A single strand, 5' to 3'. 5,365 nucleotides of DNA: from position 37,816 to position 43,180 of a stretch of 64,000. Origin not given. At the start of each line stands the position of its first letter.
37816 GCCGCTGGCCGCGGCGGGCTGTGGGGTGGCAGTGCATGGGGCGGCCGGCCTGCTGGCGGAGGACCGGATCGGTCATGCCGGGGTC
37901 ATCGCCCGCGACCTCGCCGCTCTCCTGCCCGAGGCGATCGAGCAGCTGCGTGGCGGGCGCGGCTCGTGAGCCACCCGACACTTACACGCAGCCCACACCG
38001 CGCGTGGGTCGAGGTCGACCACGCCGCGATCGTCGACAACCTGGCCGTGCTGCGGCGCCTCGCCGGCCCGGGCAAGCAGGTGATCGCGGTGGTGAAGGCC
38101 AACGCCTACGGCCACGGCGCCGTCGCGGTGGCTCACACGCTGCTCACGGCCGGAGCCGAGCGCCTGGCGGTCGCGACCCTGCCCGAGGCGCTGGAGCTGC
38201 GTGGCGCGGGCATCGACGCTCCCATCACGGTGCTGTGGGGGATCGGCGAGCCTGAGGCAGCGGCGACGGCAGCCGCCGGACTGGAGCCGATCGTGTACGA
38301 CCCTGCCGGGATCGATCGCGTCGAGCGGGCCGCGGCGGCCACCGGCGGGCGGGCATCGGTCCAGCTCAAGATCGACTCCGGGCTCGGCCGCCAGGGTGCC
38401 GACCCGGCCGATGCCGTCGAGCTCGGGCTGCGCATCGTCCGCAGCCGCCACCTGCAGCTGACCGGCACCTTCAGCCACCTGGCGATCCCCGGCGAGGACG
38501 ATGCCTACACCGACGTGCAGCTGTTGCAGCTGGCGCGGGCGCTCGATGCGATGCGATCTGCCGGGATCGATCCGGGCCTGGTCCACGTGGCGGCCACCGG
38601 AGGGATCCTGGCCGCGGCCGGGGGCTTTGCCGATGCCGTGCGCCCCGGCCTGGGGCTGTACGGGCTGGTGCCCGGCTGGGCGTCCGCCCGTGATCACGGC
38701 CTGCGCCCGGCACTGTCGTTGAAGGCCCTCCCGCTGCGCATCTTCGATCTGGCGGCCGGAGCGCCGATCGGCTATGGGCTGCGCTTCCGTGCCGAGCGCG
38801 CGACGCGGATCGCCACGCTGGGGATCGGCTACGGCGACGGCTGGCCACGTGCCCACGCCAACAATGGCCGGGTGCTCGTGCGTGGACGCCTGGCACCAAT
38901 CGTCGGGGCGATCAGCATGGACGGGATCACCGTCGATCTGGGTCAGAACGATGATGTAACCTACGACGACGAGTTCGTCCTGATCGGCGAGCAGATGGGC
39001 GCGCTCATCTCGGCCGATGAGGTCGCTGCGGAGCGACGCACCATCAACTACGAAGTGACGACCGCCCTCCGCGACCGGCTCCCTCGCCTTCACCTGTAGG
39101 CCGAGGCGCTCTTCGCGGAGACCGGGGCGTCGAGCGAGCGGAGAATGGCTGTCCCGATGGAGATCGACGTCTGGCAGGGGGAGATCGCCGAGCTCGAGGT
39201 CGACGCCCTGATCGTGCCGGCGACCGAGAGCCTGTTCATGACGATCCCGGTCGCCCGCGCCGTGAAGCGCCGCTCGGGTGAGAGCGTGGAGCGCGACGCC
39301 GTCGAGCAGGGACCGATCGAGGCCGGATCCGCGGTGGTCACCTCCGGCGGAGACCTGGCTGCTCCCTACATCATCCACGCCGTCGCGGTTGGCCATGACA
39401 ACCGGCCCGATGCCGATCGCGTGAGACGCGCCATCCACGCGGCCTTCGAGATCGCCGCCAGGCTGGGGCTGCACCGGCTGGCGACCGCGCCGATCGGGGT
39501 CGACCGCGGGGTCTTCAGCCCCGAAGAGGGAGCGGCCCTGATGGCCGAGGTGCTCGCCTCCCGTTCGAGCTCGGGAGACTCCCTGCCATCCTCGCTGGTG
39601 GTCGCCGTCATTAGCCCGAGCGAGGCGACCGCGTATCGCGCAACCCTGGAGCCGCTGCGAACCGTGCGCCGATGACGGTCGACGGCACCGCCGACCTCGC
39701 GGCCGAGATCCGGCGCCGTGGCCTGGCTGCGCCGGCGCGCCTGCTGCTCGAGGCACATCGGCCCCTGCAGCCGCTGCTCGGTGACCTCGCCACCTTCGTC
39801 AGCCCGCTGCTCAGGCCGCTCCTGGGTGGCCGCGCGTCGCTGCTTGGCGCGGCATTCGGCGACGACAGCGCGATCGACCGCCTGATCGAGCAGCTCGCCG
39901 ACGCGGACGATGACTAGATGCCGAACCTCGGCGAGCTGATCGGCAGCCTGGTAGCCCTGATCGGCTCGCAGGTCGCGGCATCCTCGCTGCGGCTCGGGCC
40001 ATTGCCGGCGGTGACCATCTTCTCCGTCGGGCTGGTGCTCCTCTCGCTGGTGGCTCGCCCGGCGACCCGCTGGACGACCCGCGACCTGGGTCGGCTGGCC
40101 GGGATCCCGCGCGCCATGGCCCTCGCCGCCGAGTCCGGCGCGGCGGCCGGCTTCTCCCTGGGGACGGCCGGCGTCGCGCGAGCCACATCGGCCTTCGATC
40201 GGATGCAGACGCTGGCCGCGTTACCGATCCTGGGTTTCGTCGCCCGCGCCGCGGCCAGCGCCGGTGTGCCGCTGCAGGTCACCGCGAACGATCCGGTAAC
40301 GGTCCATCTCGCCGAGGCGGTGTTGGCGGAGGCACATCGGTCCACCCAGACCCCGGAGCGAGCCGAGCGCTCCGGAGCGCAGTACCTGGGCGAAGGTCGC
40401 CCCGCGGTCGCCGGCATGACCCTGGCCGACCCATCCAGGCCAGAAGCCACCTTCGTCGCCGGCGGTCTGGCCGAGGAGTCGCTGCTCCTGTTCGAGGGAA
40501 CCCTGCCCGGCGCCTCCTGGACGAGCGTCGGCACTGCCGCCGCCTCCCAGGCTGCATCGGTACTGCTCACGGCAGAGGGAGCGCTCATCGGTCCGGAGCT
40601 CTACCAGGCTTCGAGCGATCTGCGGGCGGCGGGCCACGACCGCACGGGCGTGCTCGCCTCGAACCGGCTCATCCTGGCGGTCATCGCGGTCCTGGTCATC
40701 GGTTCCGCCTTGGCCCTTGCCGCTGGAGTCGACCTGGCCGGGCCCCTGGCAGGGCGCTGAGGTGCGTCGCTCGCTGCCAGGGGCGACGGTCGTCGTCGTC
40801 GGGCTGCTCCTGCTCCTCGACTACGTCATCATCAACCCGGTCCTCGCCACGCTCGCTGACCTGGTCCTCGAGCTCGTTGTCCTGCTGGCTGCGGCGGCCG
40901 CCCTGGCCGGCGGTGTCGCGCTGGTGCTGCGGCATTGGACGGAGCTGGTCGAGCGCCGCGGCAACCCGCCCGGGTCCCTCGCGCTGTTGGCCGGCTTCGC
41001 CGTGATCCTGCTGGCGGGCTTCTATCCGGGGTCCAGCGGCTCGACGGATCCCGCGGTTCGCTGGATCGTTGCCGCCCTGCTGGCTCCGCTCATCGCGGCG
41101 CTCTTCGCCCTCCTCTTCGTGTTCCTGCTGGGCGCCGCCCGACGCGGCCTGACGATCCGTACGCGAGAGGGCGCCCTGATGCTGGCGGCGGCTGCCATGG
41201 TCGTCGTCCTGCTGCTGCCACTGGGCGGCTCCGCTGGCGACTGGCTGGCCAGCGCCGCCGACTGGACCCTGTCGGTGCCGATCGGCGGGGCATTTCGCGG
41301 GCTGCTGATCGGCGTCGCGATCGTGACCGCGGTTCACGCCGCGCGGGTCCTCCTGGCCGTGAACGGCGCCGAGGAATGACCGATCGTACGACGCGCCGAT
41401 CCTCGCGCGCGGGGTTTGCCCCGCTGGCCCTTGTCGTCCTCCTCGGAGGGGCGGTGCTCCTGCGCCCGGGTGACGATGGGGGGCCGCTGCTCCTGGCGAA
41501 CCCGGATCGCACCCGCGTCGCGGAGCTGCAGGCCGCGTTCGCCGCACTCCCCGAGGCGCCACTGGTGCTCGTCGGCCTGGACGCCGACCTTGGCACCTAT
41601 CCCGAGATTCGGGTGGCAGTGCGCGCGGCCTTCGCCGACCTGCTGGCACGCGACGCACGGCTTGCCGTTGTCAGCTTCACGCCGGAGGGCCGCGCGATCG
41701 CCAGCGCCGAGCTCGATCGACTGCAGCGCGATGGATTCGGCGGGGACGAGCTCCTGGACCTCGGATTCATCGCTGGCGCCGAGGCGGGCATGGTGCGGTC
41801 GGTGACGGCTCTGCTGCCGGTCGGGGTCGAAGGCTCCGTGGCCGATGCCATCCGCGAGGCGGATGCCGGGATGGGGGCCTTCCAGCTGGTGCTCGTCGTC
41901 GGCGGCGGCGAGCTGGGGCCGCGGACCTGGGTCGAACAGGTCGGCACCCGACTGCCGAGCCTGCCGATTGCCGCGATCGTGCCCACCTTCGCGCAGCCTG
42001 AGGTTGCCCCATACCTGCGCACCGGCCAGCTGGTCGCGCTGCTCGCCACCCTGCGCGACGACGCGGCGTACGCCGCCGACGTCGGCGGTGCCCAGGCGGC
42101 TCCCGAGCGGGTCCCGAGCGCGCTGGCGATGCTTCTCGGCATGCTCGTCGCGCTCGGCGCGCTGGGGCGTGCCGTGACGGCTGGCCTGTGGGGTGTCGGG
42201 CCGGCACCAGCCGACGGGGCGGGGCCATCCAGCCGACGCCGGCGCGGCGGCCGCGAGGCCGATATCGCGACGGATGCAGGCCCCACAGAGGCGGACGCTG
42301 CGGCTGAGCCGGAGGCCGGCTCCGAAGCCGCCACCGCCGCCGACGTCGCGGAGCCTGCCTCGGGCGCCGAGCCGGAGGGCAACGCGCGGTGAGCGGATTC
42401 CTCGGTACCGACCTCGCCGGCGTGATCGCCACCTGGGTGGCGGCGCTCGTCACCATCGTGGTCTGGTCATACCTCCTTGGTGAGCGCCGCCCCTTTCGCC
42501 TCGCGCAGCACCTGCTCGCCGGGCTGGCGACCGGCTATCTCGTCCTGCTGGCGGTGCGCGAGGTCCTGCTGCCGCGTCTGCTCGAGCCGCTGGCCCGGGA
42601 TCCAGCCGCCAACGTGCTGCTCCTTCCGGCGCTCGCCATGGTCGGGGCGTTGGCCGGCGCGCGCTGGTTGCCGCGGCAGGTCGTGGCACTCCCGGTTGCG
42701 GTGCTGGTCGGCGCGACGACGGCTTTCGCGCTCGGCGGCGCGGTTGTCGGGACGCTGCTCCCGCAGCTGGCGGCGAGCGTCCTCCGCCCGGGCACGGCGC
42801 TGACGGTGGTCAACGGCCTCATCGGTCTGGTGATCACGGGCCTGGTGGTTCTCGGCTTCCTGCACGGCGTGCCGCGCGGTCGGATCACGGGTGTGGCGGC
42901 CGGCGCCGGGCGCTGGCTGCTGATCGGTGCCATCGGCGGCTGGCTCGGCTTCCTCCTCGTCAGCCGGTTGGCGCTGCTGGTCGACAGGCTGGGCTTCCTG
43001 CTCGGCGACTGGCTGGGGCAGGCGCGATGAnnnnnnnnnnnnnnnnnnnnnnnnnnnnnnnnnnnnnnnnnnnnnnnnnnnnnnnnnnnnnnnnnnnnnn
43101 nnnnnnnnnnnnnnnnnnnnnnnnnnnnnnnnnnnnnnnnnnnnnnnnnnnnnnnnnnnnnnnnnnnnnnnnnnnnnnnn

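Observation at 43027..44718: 563-aa protein with two actin/Hsp70/sugar-kinase-like phosphate motifs at the centre of the operon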

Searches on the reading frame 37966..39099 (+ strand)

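Call 4: search_protein_families(library=pfam, proteins=[window:37966-39099:+], max_evalue=0.01)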
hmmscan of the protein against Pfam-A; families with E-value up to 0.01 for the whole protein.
window:37966-39099:+ (377 aa): 2 families
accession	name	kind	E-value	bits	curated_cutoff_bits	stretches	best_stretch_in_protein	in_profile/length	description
PF01168.26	Ala_racemase_N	-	1.5e-58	198.5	24.1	1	17-236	1-220/220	Alanine racemase, N-terminal domain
PF00842.27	Ala_racemase_C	-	3.6e-36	124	25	1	250-375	2-126/127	Alanine racemase, C-terminal domain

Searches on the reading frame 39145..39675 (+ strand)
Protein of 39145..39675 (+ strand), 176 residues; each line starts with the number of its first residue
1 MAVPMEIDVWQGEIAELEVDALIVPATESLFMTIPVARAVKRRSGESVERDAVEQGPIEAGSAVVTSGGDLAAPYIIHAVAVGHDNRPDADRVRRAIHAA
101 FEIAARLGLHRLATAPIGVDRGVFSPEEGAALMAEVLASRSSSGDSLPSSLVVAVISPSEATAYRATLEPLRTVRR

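Call 4: search_protein_families(library=pfam, proteins=[window:39145-39675:+], max_evalue=0.01)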
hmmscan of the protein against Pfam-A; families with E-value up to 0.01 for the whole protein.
window:39145-39675:+ (176 aa): 1 family
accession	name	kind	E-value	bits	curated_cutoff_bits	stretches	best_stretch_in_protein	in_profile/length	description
PF01661.27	Macro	-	6.5e-13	49.1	22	1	25-132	3-117/118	Macro domain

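Call 6: search_protein_families(library=ncbifam, proteins=[window:39145-39675:+], max_evalue=0.01)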
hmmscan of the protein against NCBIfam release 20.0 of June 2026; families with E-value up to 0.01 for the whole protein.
window:39145-39675:+ (176 aa): 10 families
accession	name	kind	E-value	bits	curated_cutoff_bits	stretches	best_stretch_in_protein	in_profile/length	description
NF001666.0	PRK00431.2-2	equivalog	4.4e-21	75.5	246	1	5-133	1-130/164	ADP-ribose-binding protein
NF001668.0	PRK00431.2-4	equivalog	7.4e-15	54.8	278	1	4-139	48-186/220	ADP-ribose-binding protein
NF001667.0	PRK00431.2-3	equivalog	9e-15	54.8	252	1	5-152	8-158/182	ADP-ribose-binding protein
NF001664.0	PRK00431.1-6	equivalog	1.3e-12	47.5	200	1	5-168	2-169/173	O-acetyl-ADP-ribose deacetylase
NF001663.0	PRK00431.1-4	equivalog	3.8e-12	46.4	285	1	5-124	7-130/180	ADP-ribose-binding protein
NF001661.0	PRK00431.1-2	equivalog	7.7e-11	42.2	291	1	5-168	1-171/179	O-acetyl-ADP-ribose deacetylase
NF001665.0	PRK00431.2-1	equivalog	9.8e-11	41.5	315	1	5-139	8-145/177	ADP-ribose-binding protein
NF009880.0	PRK13341.1-1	equivalog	1.6e-09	36.7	891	1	7-119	429-547/599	AAA family ATPase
NF001660.0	PRK00431.1-1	equivalog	3.6e-09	36.4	271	1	6-131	4-134/177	O-acetyl-ADP-ribose deacetylase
NF003163.0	PRK04143.1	equivalog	4.5e-08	32.8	272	1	6-169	84-261/265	protein-ADP-ribose hydrolase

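Call 71: search_protein_families(library=padloc, proteins=[window:39145-39675:+], max_evalue=0.01)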
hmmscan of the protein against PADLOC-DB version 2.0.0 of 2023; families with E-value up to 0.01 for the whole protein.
window:39145-39675:+ (176 aa): 0 families

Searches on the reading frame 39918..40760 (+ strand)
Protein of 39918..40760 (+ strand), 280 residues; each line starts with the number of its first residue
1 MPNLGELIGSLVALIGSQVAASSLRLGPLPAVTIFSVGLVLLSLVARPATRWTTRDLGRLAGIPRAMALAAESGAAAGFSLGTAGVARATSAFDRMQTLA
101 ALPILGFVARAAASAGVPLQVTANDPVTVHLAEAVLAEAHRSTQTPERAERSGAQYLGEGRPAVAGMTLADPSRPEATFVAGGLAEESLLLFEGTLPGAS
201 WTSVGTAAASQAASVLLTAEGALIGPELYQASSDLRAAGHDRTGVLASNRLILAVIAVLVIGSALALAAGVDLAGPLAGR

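Call 4: search_protein_families(library=pfam, proteins=[window:39918-40760:+], max_evalue=0.01)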
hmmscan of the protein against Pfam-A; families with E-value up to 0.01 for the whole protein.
window:39918-40760:+ (280 aa): 1 family
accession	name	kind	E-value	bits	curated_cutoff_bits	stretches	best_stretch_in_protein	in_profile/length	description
PF20539.3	DUF6754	-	2.5e-18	66.6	27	1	32-268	17-248/257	Domain of unknown function (DUF6754)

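Call 6: search_protein_families(library=ncbifam, proteins=[window:39918-40760:+], max_evalue=0.01)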
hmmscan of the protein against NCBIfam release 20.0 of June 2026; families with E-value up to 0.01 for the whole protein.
window:39918-40760:+ (280 aa): 0 families

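Call 71: search_protein_families(library=padloc, proteins=[window:39918-40760:+], max_evalue=0.01)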
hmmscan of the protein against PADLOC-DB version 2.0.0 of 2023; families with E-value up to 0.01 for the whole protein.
window:39918-40760:+ (280 aa): 0 families

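Call 87: search_solved_structures(query=A9, max_evalue=10)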
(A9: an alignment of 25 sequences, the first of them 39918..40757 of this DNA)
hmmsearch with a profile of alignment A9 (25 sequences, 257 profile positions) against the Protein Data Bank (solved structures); distinct sequences matched with E-value up to 10: 1.
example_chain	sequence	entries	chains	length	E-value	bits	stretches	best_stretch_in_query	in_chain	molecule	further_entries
9zee_B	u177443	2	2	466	0.37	13.1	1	44-123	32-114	QatC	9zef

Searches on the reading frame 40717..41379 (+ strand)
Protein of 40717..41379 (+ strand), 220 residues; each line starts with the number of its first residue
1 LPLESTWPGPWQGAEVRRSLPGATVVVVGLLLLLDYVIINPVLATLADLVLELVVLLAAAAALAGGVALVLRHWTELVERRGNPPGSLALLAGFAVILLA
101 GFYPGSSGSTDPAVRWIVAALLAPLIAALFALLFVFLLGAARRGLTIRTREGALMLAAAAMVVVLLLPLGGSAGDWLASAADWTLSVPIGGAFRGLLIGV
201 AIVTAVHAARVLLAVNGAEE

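Call 8: search_protein_families(library=pfam, proteins=[window:40717-41379:+], max_evalue=1)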
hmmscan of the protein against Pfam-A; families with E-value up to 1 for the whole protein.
window:40717-41379:+ (220 aa): 1 family
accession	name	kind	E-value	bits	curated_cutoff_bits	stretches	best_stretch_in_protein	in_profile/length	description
PF01757.29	Acyl_transf_3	-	0.74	9.2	31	1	17-143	146-267/326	Acyltransferase domain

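Call 49: search_solved_structures(query=A6, max_evalue=10)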
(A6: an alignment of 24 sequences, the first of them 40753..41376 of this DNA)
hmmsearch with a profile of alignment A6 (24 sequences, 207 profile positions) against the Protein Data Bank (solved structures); distinct sequences matched with E-value up to 10: 1.
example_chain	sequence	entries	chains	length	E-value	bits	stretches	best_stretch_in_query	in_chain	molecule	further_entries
7rdr_A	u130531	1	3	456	6.6e-06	29.2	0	139-175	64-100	Circular tendon repeat protein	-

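Call 71: search_protein_families(library=padloc, proteins=[window:40753-41379:+], max_evalue=0.01)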
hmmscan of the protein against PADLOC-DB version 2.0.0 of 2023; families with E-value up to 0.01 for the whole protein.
window:40753-41379:+ (208 aa): 0 families

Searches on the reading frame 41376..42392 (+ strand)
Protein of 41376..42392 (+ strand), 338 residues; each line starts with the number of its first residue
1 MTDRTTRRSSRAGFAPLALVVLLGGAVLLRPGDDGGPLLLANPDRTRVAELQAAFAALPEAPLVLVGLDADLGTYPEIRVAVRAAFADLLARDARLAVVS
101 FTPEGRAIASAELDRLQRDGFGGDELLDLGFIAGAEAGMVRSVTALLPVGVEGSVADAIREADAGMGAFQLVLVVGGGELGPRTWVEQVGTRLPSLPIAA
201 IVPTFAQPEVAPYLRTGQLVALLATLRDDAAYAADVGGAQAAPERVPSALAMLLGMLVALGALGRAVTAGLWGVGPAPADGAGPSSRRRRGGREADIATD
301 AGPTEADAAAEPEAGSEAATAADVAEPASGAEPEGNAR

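Call 8: search_protein_families(library=pfam, proteins=[window:41376-42392:+], max_evalue=1)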
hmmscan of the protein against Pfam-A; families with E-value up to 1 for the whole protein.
window:41376-42392:+ (338 aa): 0 families

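Call 51: search_protein_families(library=pfam, proteins=[window:41376-42392:+], max_evalue=0.1)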
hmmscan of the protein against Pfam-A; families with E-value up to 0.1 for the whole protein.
window:41376-42392:+ (338 aa): 0 families

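Call 69: search_solved_structures(query=A7, max_evalue=10)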
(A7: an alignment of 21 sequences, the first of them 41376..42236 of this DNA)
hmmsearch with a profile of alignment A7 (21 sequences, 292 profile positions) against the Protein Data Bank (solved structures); distinct sequences matched with E-value up to 10: 1.
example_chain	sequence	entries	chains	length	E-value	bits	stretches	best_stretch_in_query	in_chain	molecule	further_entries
9h90_f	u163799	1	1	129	0.58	12.4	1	56-97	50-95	30S ribosomal protein S6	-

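Call 70: search_protein_families(library=pfam, alignment_id=A7, max_evalue=1)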
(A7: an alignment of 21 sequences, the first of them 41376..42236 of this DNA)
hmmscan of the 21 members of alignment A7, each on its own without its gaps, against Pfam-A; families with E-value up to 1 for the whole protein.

A. member 1, window:41376-42236:+ (287 aa): 0 families

B. families by the number of members that match (of 21 scanned): 14 families
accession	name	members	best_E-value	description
PF07371.17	DUF1490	2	0.0056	Protein of unknown function (DUF1490)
PF07694.17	5TM-5TMR_LYT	1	0.0043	5TMR of 5TMR-LYT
PF03861.19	ANTAR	1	0.066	ANTAR domain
PF14015.11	DUF4231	1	0.1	Protein of unknown function (DUF4231)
PF23698.1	ORF29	1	0.12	ORF29-like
PF08818.16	DUF1801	1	0.12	Domain of unknown function (DU1801)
PF12679.13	ABC2_membrane_2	1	0.12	ABC-2 family transporter protein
PF15190.11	TMEM251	1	0.13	Transmembrane protein 251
PF18062.7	RE_AspBHI_N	1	0.16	Restriction endonuclease AspBHI N-terminal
PF06962.18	rRNA_methylase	1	0.21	Putative rRNA methylase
PF07331.16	TctB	1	0.21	Tripartite tricarboxylate transporter TctB family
PF11239.13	DUF3040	1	0.23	Protein of unknown function (DUF3040)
PF09850.14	DotU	1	0.26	Type VI secretion system protein DotU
PF10410.14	DnaB_bind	1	0.53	DnaB-helicase binding domain of primase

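Call 71: search_protein_families(library=padloc, proteins=[window:41376-42392:+], max_evalue=0.01)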
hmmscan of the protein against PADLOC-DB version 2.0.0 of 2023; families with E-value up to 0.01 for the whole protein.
window:41376-42392:+ (338 aa): 0 families

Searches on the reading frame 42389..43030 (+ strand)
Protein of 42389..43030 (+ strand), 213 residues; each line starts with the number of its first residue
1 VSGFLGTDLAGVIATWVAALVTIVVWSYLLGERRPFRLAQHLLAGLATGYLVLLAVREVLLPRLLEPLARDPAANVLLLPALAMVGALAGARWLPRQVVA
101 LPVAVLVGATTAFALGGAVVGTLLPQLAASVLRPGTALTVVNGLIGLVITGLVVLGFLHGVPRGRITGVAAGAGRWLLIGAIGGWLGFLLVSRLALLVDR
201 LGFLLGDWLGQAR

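Call 4: search_protein_families(library=pfam, proteins=[window:42389-43030:+], max_evalue=0.01)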
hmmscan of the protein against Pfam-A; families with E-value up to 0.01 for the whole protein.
window:42389-43030:+ (213 aa): 0 families

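Call 6: search_protein_families(library=ncbifam, proteins=[window:42389-43030:+], max_evalue=0.01)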
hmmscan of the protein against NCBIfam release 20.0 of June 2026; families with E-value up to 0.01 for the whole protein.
window:42389-43030:+ (213 aa): 0 families

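Call 48: search_solved_structures(query=A5, max_evalue=10)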
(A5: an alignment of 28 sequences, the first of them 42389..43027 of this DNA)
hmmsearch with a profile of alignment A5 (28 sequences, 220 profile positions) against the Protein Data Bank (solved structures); distinct sequences matched with E-value up to 10: 1.
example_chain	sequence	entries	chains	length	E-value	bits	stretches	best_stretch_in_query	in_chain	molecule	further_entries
9t5t_I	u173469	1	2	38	0.23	14.2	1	8-28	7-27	Photosystem II reaction center protein I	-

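Call 71: search_protein_families(library=padloc, proteins=[window:42389-43030:+], max_evalue=0.01)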
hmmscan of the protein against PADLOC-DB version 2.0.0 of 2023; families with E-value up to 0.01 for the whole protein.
window:42389-43030:+ (213 aa): 0 families
